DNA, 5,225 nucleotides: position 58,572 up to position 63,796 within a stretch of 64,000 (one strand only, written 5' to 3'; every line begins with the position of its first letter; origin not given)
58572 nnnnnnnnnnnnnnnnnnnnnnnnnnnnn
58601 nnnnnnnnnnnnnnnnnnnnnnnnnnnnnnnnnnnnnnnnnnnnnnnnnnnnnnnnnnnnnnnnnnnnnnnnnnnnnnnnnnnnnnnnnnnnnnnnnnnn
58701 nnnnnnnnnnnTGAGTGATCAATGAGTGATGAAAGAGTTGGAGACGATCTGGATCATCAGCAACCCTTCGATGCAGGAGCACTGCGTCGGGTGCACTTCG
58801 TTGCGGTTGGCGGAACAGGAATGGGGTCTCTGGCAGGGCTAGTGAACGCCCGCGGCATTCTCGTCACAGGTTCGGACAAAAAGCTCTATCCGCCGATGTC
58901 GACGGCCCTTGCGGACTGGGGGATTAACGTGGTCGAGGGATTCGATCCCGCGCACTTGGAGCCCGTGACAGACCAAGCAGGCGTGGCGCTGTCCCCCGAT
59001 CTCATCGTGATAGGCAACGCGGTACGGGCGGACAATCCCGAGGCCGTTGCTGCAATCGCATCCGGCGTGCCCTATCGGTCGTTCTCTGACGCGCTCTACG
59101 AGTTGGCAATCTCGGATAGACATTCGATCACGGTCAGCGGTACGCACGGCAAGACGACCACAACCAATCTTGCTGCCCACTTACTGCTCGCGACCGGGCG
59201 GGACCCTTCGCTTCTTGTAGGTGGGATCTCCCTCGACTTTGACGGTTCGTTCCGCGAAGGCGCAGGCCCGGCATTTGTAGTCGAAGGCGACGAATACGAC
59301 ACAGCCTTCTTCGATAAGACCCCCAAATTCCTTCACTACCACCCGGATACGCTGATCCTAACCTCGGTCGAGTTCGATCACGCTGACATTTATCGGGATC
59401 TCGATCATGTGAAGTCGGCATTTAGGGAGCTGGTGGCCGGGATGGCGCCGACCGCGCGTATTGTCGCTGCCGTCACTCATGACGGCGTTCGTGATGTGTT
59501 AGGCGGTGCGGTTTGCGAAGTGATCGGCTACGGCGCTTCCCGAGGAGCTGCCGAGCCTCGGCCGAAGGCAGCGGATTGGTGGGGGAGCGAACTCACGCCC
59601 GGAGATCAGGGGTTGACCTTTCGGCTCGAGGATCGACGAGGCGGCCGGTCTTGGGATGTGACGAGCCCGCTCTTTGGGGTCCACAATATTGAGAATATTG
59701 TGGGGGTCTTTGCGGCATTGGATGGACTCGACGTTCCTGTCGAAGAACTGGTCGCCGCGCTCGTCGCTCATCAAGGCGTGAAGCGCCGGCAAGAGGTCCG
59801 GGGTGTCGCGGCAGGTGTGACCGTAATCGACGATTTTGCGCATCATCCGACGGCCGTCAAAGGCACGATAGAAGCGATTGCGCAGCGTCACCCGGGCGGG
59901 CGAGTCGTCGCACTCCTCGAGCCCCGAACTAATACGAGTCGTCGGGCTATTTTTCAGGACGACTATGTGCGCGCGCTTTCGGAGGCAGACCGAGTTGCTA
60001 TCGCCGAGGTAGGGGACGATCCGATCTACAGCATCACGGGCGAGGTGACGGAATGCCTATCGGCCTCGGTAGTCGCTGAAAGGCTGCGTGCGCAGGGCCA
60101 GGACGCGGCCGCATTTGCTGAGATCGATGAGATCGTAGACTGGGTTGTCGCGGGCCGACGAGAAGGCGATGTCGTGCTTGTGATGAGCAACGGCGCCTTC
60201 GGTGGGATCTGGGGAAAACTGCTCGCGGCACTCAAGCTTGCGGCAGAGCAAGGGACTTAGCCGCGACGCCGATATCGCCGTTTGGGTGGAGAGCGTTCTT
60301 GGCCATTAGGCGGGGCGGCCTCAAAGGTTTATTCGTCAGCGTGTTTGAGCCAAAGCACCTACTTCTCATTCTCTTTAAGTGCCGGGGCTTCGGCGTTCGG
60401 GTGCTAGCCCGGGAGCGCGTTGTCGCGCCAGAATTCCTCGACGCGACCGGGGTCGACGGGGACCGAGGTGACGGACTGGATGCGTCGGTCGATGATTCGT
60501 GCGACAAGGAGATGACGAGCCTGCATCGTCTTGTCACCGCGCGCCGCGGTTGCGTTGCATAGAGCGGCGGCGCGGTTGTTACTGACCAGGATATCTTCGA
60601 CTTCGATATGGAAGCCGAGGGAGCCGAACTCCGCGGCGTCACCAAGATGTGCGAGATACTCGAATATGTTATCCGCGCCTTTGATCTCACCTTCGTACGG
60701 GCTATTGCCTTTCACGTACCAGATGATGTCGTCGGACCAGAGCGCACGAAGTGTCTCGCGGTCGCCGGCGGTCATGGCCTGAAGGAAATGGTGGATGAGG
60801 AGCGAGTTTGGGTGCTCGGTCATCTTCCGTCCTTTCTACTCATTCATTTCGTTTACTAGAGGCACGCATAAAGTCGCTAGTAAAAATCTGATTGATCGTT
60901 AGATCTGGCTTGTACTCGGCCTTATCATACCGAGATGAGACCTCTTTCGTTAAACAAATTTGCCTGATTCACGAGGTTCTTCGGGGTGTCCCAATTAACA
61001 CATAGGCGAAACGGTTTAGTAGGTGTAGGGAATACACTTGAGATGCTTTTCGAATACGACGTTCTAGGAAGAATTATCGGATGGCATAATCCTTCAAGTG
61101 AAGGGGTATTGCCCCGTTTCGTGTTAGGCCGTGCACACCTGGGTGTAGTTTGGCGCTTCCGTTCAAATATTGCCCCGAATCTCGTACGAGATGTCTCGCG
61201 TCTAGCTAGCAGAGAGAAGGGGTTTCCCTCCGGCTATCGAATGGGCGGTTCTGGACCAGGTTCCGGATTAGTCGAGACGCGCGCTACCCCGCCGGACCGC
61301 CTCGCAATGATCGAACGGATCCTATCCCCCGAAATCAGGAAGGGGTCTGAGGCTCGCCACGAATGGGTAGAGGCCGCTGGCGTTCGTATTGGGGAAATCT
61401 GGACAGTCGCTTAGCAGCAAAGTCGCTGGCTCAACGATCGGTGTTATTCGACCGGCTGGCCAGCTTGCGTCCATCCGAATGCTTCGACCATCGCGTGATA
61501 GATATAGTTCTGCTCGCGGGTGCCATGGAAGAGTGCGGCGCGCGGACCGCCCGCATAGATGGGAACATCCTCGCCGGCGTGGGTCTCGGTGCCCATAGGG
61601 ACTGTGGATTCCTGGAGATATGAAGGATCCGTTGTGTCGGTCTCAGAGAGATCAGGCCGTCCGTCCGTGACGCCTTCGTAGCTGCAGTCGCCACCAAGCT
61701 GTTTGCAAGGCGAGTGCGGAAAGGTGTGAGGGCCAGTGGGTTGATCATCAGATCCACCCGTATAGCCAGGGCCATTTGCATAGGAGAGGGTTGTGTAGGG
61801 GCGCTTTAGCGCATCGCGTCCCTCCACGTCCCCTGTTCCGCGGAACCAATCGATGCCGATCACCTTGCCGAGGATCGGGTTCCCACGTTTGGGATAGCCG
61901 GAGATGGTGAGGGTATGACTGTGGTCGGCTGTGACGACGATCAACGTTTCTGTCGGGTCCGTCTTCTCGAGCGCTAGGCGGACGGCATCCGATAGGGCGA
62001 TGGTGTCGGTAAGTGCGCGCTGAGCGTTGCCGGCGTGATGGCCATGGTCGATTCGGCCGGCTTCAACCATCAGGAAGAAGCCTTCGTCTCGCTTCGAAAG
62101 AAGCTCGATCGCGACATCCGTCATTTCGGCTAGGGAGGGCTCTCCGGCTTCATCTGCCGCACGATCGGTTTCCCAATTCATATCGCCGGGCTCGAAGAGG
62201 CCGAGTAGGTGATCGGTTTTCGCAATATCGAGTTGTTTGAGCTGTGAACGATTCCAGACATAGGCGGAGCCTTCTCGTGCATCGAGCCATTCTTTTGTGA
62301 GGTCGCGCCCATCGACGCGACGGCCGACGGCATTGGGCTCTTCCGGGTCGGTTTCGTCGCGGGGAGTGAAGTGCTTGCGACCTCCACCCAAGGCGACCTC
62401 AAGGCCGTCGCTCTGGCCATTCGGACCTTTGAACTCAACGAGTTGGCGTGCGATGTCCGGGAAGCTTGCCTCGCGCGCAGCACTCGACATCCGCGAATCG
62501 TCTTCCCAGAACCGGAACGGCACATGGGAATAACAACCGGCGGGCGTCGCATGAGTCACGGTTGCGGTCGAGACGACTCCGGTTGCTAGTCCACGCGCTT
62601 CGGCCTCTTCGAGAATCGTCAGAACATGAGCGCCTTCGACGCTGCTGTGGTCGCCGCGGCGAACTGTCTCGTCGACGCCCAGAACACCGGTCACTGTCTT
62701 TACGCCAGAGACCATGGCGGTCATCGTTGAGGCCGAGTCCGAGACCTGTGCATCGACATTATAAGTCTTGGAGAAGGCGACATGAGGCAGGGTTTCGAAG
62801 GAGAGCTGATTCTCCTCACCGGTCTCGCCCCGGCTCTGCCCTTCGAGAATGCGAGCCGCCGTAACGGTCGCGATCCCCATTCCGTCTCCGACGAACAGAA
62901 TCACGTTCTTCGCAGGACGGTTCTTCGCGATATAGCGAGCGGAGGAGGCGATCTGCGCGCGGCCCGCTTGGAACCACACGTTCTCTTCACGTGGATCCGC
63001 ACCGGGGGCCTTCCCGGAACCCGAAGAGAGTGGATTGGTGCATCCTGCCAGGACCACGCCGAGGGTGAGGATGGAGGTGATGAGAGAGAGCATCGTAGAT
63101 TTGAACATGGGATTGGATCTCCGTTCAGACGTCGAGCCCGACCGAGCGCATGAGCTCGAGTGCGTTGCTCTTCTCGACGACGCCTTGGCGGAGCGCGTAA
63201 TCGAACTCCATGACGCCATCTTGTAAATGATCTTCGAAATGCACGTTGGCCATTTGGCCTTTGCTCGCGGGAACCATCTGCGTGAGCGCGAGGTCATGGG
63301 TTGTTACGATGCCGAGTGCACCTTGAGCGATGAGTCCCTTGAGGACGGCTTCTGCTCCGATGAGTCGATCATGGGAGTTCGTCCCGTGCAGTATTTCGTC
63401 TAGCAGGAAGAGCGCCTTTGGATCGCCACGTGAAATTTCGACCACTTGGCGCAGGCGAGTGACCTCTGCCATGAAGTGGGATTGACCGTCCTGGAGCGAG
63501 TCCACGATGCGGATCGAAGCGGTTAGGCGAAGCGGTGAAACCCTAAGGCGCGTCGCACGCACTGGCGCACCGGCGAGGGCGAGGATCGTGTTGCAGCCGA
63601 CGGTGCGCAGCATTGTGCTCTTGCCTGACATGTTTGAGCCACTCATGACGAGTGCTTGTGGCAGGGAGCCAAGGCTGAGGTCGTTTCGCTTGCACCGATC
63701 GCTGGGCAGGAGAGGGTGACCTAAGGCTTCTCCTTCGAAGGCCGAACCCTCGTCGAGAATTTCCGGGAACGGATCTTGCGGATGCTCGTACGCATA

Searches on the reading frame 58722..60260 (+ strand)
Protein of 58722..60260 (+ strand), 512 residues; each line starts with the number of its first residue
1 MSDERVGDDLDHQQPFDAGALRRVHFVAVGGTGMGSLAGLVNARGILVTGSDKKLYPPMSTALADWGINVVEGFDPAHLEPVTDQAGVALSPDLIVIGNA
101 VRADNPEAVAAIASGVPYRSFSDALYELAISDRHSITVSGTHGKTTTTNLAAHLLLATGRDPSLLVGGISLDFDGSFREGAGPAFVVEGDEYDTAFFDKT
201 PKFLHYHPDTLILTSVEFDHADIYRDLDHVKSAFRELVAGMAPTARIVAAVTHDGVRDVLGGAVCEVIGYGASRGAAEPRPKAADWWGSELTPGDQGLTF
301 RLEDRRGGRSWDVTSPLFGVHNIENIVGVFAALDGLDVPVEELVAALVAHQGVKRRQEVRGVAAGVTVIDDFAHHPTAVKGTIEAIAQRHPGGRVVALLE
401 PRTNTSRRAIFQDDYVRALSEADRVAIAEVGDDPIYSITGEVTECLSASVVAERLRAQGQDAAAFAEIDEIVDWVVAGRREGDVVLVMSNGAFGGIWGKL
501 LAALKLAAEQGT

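Call 45: search_protein_families(library=pfam, max_evalue=0.00001, proteins=[window:58722-60260:+])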
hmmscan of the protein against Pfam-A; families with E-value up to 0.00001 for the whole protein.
window:58722-60260:+ (512 aa): 3 families
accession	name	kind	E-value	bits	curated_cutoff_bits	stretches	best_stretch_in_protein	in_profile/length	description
PF01225.30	Mur_ligase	-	8.3e-18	65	21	1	24-130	2-92/95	Mur ligase family, catalytic domain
PF08245.18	Mur_ligase_M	-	4.9e-17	63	24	1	138-332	1-199/200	Mur ligase middle domain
PF02875.26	Mur_ligase_C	-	4.1e-16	60.4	28.4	1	355-491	1-127/127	Mur ligase, glutamate ligase domain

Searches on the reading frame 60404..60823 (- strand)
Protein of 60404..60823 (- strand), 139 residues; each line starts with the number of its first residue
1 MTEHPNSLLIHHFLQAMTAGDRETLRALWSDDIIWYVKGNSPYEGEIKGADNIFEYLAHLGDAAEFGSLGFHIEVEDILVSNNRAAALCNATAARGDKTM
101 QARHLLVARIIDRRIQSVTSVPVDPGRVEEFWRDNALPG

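Call 83: search_protein_families(library=pfam, max_evalue=0.001, proteins=[window:60404-60823:-])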
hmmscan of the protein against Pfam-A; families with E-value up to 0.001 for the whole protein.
window:60404-60823:- (139 aa): 3 families
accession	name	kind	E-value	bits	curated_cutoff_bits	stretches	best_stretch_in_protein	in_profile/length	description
PF12680.13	SnoaL_2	-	1e-10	42.5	27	1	11-116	2-100/102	SnoaL-like domain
PF14534.12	DUF4440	-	2.7e-06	28.2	25.2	1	12-100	7-88/107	Domain of unknown function (DUF4440)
PF13577.12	SnoaL_4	-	1.6e-05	25.3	24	1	9-106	12-105/126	SnoaL-like domain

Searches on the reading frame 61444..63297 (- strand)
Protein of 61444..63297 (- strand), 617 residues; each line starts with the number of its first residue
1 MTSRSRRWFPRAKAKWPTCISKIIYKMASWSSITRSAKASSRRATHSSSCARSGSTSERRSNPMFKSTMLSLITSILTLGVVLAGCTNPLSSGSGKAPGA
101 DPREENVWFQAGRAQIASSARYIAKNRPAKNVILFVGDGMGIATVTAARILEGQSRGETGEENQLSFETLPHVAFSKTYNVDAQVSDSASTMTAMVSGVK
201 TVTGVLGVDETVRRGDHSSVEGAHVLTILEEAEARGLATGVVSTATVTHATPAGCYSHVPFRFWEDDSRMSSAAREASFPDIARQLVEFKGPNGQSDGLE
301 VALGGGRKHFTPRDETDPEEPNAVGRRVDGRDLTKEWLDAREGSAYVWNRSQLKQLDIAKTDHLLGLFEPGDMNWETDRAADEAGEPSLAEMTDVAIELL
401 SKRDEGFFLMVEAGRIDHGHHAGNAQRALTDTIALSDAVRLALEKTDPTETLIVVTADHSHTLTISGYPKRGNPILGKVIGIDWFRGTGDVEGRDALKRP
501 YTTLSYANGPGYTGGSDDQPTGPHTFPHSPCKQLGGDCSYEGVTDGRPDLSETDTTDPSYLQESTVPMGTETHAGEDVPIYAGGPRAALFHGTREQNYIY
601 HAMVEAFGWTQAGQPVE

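Call 45: search_protein_families(library=pfam, max_evalue=0.00001, proteins=[window:61444-63297:-])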
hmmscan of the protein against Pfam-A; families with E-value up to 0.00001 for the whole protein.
window:61444-63297:- (617 aa): 1 family
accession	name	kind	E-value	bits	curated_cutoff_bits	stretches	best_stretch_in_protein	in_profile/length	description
PF00245.25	Alk_phosphatase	-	4.6e-131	438.1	24.4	1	129-606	1-420/423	Alkaline phosphatase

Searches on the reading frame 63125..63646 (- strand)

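Call 83: search_protein_families(library=pfam, max_evalue=0.001, proteins=[window:63125-63646:-])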
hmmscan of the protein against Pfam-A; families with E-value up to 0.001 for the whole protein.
window:63125-63646:- (173 aa): 1 family
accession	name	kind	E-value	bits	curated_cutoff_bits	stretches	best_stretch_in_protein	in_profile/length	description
PF00488.27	MutS_V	-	2.3e-23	83.6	30.2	1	2-169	4-170/188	MutS domain V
